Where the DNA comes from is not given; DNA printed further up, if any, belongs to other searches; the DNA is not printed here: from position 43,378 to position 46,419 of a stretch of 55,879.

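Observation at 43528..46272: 914-aa secreted protein with 38 cysteines in repeated C-x6-C-x4-C-x6/7-C modules and twin C-terminal glycine zippers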

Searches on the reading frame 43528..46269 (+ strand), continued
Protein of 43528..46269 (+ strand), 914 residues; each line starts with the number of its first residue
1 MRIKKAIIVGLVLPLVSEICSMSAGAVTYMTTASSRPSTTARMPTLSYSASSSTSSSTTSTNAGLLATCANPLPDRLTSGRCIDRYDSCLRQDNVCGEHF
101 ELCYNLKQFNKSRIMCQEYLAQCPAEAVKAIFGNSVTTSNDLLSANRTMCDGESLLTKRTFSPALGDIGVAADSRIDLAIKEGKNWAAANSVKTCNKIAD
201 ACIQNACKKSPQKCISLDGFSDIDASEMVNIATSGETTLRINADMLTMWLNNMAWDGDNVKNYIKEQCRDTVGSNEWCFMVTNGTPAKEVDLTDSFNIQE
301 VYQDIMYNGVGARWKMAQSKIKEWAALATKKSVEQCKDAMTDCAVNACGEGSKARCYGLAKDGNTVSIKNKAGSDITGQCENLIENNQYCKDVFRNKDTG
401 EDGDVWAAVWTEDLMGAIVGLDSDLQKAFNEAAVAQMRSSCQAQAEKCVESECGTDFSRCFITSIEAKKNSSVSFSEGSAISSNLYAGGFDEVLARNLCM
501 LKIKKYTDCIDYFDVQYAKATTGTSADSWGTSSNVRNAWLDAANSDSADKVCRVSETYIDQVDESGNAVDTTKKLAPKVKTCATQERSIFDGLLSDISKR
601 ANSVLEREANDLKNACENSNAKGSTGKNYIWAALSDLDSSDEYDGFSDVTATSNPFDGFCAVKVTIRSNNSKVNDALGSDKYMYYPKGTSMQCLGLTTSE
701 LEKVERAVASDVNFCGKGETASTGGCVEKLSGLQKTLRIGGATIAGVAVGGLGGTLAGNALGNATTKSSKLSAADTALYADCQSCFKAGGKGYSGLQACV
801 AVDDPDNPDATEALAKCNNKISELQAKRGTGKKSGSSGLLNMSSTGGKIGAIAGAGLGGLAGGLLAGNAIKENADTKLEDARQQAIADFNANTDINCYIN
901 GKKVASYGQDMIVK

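Call 36: predict_structure(alignment_id=A2)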
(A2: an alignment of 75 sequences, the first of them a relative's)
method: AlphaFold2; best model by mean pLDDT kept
length: 914 residues; sequences in the alignment: 75
mean_pLDDT: 78.6   pTM: 0.60
mean pLDDT of the five models: 78.6, 77.4, 77.1, 76.4, 75.5
residues with pLDDT >= 90: 466; 70-90: 217; 50-70: 51; < 50: 180
segments of 3 or more residues with pLDDT < 50: 1-63, 466-486, 526-540, 732-769, 830-870
pLDDT, mean of each block of 10 residues (from residue 1): 36 36 33 31 33 36 57 92 96 93 92 93 96 94 91 91 94 96 94 94 94 92 92 85 95 95 96 95 94 95 94 93 95 97 93 94 91 89 96 95 95 95 95 95 96 92 55 42 53 89 94 93 55 47 58 89 88 88 92 91 88 91 87 82 83 87 91 85 90 86 85 69 63 44 28 31 37 87 91 91 76 93 78 33 32 29 38 67 79 85 90 83
secondary structure, 60 per line:
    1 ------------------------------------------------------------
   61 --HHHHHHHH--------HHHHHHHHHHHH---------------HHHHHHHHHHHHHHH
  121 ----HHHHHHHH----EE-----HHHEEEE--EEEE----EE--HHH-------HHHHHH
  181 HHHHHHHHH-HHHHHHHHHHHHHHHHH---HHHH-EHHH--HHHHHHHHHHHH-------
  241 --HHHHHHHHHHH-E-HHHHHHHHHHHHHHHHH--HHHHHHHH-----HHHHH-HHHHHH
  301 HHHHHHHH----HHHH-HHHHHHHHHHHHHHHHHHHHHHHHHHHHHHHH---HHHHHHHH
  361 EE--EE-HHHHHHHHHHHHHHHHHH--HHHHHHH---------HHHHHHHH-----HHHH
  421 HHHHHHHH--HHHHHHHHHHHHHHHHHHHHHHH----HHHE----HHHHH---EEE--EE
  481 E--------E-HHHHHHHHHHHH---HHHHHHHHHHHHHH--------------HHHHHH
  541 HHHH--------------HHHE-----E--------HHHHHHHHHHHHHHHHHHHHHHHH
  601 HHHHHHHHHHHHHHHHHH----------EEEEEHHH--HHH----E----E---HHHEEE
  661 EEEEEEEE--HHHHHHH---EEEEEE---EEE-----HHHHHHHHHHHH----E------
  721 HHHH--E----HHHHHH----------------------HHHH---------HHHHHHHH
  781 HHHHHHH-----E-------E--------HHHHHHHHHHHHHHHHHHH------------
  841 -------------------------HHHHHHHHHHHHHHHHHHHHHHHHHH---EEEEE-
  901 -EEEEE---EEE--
elements in order (helices of 4 or more, strands of 3 or more residues): H63-70 H79-90 H106-120 H125-132 E147-150 E153-156 H175-189 H191-207 H211-214 H222-233 H243-253 H257-273 H276-283 H289-293 H295-308 H313-316 H318-349 H353-360 H368-385 H388-394 H404-411 H417-428 H431-453 H466-470 E474-476 E479-481 H492-503 H507-520 H535-544 H577-618 E629-633 E658-668 H671-677 E681-686 E690-692 H698-709 H721-724 H732-737 H760-763 H773-787 H810-828 H866-891 E895-899 E902-906 E910-912

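Call 38: fold_search(model_id=the predicted structure, library=pdb)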
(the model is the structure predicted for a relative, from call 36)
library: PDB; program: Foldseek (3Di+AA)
matches with E <= 10: 31; with E <= 0.001: 0
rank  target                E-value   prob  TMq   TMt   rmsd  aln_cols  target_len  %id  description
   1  3tx7_A                1.9e+00  0.02  0.07  0.11  24.9       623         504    9  Crystal structure of LRH-1/beta-catenin complex (released 2011-12-14)
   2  9gk2_G                2.2e+00  0.02  0.06  0.09  37.9       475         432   13  Surface-layer (S-layer) PS2 protein from Corynebacterium glutamicum (released 2024-10-02)
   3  4ojj_A                3.0e+00  0.02  0.06  0.11  23.9       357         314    9  Structure of C-terminal domain from S. cerevisiae Pat1 decapping activator (Space group : P212121) (released 2014-10-08)
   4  8sre_A                3.6e+00  0.01  0.05  0.04  34.9       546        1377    9  Cryo-EM structure of TRPM2 chanzyme in the presence of Magnesium and ADP-ribose, closed state (released 2024-05-15)
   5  9lm9_B                4.2e+00  0.02  0.06  0.11  23.0       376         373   10  Crystal structure of bvFP-Pfr21 (released 2026-01-28)
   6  6tug_H                5.2e+00  0.01  0.06  0.11  22.6       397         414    9  Enterococcus italicus Csm6 bound to cyclic hexa-2'-fluoro-hexa-dAMP (released 2020-02-26)
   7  2hvg_A                5.5e+00  0.01  0.07  0.11  28.4       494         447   11  Crystal Structure of Adenylosuccinate Lyase from Plasmodium Vivax (released 2006-08-22)
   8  6pqp_A                5.5e+00  0.01  0.06  0.08  23.3       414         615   10  Cryo-EM structure of the human TRPA1 ion channel in complex with the covalent agonist BITC (released 2020-01-08)
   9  5nl6_B                5.7e+00  0.03  0.07  0.21  19.9       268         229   14  The crystal structure of the two spectrin repeat domains from Entamoeba histolytica (released 2018-05-16)
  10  3zhe_A                6.0e+00  0.01  0.05  0.09  23.3       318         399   10  Structure of the C. elegans SMG5-SMG7 complex (released 2013-02-06)
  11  9qx5                  6.2e+00  0.01  0.06  0.04  27.9       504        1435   11  Cryo-EM structure of the C. elegans UBR4/KCMF1 complex (side focused refinement) (released 2025-09-03)
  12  7z8s_E                6.5e+00  0.01  0.06  0.05  26.9       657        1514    8  Mot1:TBP:DNA - post hydrolysis state (released 2023-03-29)
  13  9cpb_5T               6.8e+00  0.01  0.05  0.12  35.2       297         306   13  Atomic model of bovine Fallopian tube cilia doublet microtubule (48-nm periodicity) (released 2024-10-30)
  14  7qso_L                6.8e+00  0.01  0.05  0.07  20.0       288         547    8  Bovine complex I in lipid nanodisc, State 3 (Slack) (released 2022-05-25)
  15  4l3i_A                7.5e+00  0.01  0.06  0.10  38.2       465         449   11  Structure of the microtubule associated protein PRC1 (Protein Regulator of Cytokinesis 1) (released 2013-07-17)
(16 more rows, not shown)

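Call 42: fold_search(model_id=the predicted structure, library=viral)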
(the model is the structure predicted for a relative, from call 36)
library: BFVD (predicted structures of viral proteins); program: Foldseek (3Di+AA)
matches with E <= 10: 45; with E <= 0.001: 0
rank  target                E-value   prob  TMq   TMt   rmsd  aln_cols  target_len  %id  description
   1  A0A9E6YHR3            3.2e-01  0.10  0.10  0.10  30.4       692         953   10  (no name in the UniProt tables at hand)
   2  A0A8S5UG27            4.0e-01  0.08  0.07  0.13  21.1       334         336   12  DNA directed RNA polymerase subunit [Myoviridae sp. ctshb19]
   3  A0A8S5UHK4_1          5.5e-01  0.03  0.08  0.07  39.4      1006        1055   13  Trimeric coiled-coil viral fiber [Siphoviridae sp. ctZd434]
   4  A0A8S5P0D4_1          6.3e-01  0.03  0.07  0.07  51.0       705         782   12  Minor tail protein [Siphoviridae sp. ctTBR23]
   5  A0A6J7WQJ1            1.3e+00  0.04  0.08  0.11  56.5       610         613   10  Uncharacterized protein [uncultured Caudovirales phage]
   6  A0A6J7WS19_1          1.4e+00  0.02  0.07  0.07  46.9       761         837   12  Phage tail tape measure protein [uncultured Caudovirales phage]
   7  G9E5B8                1.8e+00  0.02  0.08  0.07  38.1       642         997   11  (no name in the UniProt tables at hand)
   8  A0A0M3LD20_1          1.9e+00  0.03  0.09  0.07  30.3       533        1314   12  Large tegument protein [Testudinid alphaherpesvirus 3]
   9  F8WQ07                1.9e+00  0.02  0.07  0.05  37.7       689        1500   11  (no name in the UniProt tables at hand)
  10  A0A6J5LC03            1.9e+00  0.01  0.05  0.06  35.1       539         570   12  Uncharacterized protein [uncultured Caudovirales phage]
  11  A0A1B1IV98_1          1.9e+00  0.02  0.07  0.08  22.7       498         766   12  (no name in the UniProt tables at hand)
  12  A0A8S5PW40            2.0e+00  0.02  0.06  0.06  44.0       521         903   11  Uncharacterized protein [Podoviridae sp. ctFbF42]
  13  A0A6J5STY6            2.3e+00  0.02  0.08  0.11  38.0       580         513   12  Uncharacterized protein [uncultured Caudovirales phage]
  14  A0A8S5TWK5            2.3e+00  0.01  0.06  0.08  51.6       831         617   11  Minor tail protein [Siphoviridae sp. ctcx61]
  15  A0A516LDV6            2.5e+00  0.04  0.10  0.11  26.5       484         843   10  (no name in the UniProt tables at hand)
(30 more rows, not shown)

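Call 58: find_homologous_proteins(query=A2, max_evalue=0.001)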
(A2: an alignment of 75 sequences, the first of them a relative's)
Query A2 (75 sequences) (914 aa, profile of the alignment): 17 proteins with E <= 0.001 among 8000 candidates.
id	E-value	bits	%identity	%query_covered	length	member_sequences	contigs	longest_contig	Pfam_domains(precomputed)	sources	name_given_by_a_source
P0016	0.0e+0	1268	27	67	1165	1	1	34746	-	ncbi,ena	-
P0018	0.0e+0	1261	27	67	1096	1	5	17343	-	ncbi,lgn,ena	-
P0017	0.0e+0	1260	27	67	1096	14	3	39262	-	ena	-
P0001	3.5e-236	805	100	100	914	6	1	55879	-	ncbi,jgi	ncbi:MAG: hypothetical protein WC137_00215 [Alphaproteobacteria bacterium]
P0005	3.3e-235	802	67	100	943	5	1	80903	-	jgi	jgi:hypothetical protein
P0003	4.7e-234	798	74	100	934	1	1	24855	-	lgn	-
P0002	9.1e-234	797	75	100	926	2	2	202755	-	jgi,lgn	-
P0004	2.4e-228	779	72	100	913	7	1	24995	-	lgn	-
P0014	1.0e-223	764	41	73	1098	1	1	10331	-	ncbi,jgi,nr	ncbi:MAG: hypothetical protein LBJ18_01465 [Rickettsiales bacterium]|jgi:hypothetical protein|nr:hyp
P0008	8.9e-219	747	53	100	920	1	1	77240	-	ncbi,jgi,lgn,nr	ncbi:MAG: hypothetical protein LBL75_00950 [Rickettsiales bacterium]|jgi:hypothetical protein|nr:hyp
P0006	1.1e-218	747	67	100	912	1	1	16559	-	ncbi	-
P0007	8.6e-214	731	56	100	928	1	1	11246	-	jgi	jgi:hypothetical protein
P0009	6.0e-212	725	54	81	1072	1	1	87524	-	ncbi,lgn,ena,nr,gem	ncbi:MAG: hypothetical protein FWF97_01285 [Alphaproteobacteria bacterium]|nr:hypothetical protein [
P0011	2.9e-204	699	47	77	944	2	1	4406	-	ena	-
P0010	1.8e-203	697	45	95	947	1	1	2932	-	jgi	jgi:hypothetical protein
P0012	1.6e-197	677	49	73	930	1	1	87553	-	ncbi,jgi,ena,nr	ncbi:MAG: hypothetical protein FWE50_02100 [Alphaproteobacteria bacterium]|nr:hypothetical protein [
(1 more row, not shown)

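Call 69: find_encoding_contigs(protein=P0115, flank=10000, max_places=2)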
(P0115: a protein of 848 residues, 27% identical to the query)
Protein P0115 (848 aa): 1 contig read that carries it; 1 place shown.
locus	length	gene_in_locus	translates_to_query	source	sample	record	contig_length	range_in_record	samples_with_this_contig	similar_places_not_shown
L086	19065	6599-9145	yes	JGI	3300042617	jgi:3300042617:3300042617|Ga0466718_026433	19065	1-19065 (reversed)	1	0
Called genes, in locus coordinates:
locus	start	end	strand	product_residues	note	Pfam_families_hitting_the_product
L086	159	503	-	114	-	-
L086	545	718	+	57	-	-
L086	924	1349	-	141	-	PF10073:GapR_DNA-bd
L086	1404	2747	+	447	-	PF00224:PK, PF02887:PK_C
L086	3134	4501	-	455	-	PF00768:Peptidase_S11, PF13354:Beta-lactamase2, PF05036:SPOR (weak)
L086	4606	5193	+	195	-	PF21176:RecR_HhH, PF13662:Toprim_4, PF21175:RecR_C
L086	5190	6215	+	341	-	PF00398:RrnaAD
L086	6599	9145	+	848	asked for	-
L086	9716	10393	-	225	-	PF00156:Pribosyltran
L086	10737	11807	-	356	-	-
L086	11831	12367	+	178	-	PF02677:QueH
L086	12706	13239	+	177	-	PF02559:CarD_TRCF_RID, PF21095:CarD_C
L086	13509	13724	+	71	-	PF01809:YidD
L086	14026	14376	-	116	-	-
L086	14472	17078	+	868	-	PF00133:tRNA-synt_1, PF09334:tRNA-synt_1g, PF13603:tRNA-synt_1_2 (weak), PF08264:Anticodon_1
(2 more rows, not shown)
